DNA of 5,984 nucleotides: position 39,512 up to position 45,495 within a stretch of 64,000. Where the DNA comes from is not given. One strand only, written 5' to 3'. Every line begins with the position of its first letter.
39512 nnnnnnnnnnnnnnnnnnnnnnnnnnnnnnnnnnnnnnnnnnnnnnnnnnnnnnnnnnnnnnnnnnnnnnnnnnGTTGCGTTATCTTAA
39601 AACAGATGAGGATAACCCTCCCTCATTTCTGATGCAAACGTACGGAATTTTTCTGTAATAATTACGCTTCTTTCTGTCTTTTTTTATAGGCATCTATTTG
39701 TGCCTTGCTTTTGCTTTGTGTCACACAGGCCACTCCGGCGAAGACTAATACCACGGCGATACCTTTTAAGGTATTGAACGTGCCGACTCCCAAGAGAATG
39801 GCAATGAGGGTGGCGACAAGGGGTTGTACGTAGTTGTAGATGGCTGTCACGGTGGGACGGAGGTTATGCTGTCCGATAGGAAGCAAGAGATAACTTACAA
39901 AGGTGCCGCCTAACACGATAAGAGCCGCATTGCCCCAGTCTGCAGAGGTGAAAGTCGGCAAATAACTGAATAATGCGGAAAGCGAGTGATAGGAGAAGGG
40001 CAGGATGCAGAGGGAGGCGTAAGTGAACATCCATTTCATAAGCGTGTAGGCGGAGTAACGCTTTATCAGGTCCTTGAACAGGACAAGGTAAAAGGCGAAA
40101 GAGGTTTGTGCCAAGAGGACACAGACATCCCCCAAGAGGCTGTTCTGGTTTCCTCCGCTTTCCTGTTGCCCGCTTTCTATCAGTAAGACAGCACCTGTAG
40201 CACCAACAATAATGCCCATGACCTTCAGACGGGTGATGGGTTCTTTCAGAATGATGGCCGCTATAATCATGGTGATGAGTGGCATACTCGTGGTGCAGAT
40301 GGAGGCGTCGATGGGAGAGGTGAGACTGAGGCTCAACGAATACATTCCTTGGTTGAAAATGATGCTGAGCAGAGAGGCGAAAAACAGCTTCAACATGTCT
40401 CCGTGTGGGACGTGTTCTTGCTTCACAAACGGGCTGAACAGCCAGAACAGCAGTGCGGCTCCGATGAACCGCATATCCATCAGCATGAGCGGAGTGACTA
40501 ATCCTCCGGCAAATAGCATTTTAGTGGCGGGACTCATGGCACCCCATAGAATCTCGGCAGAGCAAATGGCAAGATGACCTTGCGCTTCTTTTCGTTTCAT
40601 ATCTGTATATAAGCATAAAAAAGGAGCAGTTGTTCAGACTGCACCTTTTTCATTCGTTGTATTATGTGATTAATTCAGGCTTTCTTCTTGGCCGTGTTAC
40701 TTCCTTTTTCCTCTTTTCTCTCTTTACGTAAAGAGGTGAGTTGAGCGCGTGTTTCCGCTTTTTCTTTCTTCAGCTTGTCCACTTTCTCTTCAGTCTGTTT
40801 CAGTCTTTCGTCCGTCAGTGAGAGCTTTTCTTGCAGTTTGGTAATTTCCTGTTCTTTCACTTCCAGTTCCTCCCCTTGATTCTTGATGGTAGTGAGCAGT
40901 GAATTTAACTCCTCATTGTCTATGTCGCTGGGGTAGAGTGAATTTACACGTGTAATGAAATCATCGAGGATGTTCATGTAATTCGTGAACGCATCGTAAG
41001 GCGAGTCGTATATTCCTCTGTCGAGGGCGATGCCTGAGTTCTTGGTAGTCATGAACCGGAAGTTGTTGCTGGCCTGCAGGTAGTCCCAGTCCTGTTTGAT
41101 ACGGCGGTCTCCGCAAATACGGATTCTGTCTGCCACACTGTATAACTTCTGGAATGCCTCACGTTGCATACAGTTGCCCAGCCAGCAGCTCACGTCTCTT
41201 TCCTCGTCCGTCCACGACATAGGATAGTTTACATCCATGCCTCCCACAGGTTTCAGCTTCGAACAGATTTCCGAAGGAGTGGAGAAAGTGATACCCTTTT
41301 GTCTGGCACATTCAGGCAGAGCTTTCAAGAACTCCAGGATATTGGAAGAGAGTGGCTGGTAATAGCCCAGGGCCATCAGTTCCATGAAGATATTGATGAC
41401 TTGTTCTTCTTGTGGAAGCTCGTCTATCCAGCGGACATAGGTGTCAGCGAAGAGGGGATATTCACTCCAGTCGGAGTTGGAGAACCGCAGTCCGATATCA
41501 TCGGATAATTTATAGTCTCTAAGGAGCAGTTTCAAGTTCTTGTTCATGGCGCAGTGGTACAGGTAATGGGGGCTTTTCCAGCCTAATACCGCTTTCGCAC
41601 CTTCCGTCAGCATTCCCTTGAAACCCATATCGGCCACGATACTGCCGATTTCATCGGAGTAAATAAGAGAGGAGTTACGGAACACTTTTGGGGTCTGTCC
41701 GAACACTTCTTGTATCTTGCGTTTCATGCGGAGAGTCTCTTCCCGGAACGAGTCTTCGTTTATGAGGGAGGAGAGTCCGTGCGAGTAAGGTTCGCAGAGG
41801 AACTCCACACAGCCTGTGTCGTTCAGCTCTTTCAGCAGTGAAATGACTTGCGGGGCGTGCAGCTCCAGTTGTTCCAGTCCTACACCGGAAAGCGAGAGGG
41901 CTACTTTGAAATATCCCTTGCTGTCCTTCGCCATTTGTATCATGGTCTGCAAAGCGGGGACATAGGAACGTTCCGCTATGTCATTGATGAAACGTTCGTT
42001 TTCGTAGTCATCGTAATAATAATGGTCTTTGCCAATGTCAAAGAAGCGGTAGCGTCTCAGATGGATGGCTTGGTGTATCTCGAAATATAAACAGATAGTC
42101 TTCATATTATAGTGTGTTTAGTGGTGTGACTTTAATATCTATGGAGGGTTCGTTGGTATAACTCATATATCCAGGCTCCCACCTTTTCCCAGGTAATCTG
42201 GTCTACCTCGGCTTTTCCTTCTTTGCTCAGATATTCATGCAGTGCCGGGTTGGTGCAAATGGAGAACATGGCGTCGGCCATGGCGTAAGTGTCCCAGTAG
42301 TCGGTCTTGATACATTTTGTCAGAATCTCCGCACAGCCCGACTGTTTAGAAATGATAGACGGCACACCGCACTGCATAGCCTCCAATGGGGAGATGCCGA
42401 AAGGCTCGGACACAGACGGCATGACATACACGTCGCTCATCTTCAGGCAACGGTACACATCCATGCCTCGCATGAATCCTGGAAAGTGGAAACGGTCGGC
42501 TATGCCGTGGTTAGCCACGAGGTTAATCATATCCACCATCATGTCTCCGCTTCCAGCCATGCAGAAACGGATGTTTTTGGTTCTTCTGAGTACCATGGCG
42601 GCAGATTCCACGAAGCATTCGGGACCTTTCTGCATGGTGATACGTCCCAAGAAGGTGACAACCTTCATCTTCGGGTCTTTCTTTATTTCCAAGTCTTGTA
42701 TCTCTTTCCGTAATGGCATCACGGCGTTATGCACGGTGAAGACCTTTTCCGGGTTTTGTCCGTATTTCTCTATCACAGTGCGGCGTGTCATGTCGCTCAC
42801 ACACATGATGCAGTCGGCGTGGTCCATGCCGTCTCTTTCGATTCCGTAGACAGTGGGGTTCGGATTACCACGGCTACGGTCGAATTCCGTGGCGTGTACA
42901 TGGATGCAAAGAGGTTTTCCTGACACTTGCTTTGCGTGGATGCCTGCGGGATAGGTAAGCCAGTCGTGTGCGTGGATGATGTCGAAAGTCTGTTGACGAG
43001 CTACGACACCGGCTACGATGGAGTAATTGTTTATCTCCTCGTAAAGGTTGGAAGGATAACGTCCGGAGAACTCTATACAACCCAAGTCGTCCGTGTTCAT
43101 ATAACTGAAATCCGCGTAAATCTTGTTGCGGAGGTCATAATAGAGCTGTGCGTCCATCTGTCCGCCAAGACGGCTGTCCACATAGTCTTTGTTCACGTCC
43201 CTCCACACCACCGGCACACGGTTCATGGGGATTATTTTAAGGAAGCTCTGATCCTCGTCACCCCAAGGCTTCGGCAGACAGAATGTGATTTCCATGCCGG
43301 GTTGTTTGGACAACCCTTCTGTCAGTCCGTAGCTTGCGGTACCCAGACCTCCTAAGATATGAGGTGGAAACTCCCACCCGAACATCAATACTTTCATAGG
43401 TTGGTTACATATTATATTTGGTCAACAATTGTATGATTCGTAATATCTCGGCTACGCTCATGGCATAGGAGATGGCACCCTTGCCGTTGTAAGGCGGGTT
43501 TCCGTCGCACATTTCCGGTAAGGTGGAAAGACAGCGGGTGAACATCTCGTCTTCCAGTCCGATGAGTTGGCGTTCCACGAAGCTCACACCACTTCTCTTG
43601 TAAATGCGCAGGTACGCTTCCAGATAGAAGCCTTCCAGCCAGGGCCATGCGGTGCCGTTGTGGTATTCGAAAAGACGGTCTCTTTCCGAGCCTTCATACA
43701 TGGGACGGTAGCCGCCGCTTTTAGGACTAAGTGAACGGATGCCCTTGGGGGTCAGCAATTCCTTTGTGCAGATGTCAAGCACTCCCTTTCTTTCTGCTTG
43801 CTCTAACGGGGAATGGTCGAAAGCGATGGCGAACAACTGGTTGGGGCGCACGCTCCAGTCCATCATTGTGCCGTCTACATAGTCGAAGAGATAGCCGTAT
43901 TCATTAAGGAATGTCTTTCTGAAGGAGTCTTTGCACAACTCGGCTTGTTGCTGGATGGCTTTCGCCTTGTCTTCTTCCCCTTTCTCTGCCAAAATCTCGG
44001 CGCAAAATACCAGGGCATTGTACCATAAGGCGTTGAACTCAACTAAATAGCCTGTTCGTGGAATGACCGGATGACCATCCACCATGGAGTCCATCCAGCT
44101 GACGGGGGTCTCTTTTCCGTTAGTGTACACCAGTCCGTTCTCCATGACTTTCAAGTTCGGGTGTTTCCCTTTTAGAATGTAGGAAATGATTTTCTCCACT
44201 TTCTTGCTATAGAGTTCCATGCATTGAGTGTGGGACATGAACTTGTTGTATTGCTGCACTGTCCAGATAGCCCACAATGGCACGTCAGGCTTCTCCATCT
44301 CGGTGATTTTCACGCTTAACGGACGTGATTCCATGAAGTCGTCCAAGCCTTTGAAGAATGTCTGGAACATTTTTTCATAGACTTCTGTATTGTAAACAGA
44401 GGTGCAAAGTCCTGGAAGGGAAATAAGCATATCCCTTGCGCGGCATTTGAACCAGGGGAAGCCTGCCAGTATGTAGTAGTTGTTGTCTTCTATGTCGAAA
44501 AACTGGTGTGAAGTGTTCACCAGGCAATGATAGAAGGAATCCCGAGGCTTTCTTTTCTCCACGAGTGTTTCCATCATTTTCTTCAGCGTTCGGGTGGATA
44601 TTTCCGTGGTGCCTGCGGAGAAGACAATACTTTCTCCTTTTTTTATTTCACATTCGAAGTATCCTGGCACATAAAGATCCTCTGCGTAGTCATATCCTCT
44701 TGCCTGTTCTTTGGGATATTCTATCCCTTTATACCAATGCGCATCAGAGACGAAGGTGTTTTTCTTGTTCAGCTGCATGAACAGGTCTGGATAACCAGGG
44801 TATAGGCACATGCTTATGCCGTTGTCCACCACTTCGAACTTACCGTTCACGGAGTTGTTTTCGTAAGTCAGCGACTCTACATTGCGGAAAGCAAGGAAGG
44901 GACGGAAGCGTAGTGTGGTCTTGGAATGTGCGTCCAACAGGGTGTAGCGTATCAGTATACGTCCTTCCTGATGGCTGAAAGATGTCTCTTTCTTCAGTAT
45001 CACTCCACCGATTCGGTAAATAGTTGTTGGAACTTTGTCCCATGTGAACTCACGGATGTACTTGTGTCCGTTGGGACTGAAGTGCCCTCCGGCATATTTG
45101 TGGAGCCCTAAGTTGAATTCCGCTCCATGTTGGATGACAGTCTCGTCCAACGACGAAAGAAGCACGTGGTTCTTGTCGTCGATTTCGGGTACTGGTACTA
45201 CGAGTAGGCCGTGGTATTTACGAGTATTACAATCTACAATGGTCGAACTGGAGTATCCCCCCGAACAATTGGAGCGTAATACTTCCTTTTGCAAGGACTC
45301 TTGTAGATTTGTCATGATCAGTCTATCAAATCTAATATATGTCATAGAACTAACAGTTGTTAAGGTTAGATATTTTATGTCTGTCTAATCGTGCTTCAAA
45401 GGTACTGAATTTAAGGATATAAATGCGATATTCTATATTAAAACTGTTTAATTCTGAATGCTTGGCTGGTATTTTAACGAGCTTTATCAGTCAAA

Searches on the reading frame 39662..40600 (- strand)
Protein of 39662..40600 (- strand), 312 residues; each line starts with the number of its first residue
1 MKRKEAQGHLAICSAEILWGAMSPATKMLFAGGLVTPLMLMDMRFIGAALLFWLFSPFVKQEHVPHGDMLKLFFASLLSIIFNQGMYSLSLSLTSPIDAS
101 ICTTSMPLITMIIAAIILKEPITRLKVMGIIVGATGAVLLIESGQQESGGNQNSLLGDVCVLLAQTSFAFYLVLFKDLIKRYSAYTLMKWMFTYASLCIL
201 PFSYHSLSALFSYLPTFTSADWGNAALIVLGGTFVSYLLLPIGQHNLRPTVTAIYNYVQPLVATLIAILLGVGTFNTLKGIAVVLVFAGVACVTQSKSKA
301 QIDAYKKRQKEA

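Call 13: search_protein_families(library=pfam, proteins=[window:39662-40600:-])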
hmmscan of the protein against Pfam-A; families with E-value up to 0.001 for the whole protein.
window:39662-40600:- (312 aa): 1 family
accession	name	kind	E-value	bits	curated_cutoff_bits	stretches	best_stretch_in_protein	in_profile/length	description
PF00892.27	EamA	-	3.1e-33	115.4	28.2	2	8-140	3-133/135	EamA-like transporter family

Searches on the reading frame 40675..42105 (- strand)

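Call 13: search_protein_families(library=pfam, proteins=[window:40675-42105:-])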
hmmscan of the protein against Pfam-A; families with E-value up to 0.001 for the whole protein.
window:40675-42105:- (476 aa): 3 families
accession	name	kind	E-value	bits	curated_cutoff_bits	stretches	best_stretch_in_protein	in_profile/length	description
PF03065.20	Glyco_hydro_57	-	5.3e-58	197.1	21.2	1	6-291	2-289/291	Glycosyl hydrolase family 57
PF01522.26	Polysacc_deac_1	-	4.1e-05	24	23.1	1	89-163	49-122/124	Polysaccharide deacetylase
PF11559.13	ADIP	-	0.00031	21.3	34.3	1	393-462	47-116/151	Afadin- and alpha -actinin-Binding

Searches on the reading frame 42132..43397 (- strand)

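Call 13: search_protein_families(library=pfam, proteins=[window:42132-43397:-])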
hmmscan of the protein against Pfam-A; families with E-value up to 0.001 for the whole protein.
window:42132-43397:- (421 aa): 6 families
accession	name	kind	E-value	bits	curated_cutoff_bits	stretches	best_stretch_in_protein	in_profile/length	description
PF00534.26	Glycos_transf_1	-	4.7e-30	104.8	26.4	1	237-395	8-170/172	Glycosyl transferases group 1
PF13692.12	Glyco_trans_1_4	-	8.5e-25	88.1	27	1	245-381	2-140/142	Glycosyl transferases group 1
PF13439.12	Glyco_transf_4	-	1.1e-15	58.5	28.5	1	133-226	68-166/170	Glycosyltransferase Family 4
PF08323.17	Glyco_transf_5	-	1.4e-13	51.6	22.7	1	2-187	1-185/239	Starch synthase catalytic domain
PF13579.12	Glyco_trans_4_4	-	1.6e-13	51.8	29.7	1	126-224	61-157/158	Glycosyl transferase 4-like domain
PF20706.3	GT4-conflict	-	5.6e-13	49.1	26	1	184-364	137-325/385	Family 4 Glycosyltransferase in conflict systems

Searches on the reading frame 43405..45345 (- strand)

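Call 13: search_protein_families(library=pfam, proteins=[window:43405-45345:-])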
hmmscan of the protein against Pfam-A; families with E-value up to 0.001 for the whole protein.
window:43405-45345:- (646 aa): 3 families
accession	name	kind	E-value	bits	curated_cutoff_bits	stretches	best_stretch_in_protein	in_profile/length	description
PF12439.13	GDE_N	-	1.2e-81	273.9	27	1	20-240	1-218/219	Glycogen debranching enzyme N terminal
PF06202.20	GDE_C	-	4.1e-70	237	21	1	286-636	12-367/367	Amylo-alpha-1,6-glucosidase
PF22422.2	MGH1-like_GH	-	0.00065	19.8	27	1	433-583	171-313/356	Mannosylglycerate hydrolase MGH1-like glycoside hydrolase domain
